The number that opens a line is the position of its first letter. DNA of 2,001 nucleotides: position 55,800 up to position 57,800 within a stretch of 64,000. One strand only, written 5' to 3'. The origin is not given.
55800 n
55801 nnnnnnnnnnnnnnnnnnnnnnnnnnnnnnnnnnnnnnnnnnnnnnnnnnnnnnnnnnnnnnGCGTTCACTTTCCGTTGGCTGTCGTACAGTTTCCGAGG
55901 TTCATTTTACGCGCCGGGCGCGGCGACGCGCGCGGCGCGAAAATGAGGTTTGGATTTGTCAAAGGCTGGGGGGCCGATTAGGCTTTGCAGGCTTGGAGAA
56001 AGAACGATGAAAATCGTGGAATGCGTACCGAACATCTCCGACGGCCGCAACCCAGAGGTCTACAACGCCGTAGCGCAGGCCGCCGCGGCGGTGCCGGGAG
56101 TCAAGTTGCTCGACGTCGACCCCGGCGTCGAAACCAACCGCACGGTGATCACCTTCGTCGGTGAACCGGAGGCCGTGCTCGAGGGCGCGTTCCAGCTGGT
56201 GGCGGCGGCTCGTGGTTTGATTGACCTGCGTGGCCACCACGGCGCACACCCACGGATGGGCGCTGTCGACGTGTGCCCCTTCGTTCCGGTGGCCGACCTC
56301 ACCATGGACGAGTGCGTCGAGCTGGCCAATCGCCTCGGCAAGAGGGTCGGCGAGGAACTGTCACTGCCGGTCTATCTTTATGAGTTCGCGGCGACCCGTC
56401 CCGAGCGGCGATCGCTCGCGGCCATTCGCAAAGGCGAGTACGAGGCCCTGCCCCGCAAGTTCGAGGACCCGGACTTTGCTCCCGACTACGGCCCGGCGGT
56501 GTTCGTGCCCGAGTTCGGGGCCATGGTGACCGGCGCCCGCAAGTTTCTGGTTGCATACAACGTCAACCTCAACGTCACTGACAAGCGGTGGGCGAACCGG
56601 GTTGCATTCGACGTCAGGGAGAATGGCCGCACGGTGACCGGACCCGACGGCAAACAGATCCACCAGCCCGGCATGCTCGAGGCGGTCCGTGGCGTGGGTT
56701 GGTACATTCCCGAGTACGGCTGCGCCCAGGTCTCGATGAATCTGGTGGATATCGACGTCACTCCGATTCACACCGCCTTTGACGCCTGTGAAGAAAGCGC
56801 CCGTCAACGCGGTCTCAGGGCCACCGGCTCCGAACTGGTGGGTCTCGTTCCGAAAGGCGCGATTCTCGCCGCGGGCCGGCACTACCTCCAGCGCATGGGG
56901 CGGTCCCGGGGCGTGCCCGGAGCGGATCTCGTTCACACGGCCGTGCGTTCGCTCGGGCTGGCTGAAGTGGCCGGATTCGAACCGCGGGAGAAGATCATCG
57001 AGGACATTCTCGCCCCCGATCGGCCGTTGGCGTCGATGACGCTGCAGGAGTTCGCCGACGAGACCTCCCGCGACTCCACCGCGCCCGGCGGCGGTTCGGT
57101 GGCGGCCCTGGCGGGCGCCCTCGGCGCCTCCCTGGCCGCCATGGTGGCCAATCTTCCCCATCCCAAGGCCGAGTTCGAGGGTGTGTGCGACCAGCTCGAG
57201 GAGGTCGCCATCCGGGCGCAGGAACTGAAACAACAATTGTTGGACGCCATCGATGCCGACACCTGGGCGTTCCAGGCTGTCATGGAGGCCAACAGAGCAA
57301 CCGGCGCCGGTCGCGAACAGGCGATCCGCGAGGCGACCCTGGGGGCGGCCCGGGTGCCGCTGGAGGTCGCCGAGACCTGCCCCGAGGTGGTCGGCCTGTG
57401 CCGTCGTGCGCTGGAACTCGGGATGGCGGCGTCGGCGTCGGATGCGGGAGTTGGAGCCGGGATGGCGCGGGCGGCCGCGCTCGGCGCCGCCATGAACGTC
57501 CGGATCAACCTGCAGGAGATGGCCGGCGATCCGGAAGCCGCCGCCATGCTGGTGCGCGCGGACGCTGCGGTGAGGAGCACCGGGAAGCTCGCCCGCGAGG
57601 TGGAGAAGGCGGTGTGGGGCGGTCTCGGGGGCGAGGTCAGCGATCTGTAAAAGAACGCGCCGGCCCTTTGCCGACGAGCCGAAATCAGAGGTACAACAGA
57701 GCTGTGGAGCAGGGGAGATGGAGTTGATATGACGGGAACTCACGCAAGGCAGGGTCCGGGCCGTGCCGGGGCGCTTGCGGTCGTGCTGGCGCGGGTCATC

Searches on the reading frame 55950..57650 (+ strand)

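Call 64: search_protein_families(library=pfam, proteins=[window:55950-57650:+], max_evalue=0.00001)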
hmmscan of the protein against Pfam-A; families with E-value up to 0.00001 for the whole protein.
window:55950-57650:+ (566 aa): 3 families
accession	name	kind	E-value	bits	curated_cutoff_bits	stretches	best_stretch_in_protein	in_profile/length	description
PF07837.17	FTCD_N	-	1e-69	234.2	27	1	22-197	1-176/176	Formiminotransferase domain, N-terminal subdomain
PF02971.19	FTCD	-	1e-50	171.9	24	1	199-351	1-144/145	Formiminotransferase domain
PF04961.17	FTCD_C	-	3e-45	154.6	24.5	1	364-532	1-174/182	Formiminotransferase-cyclodeaminase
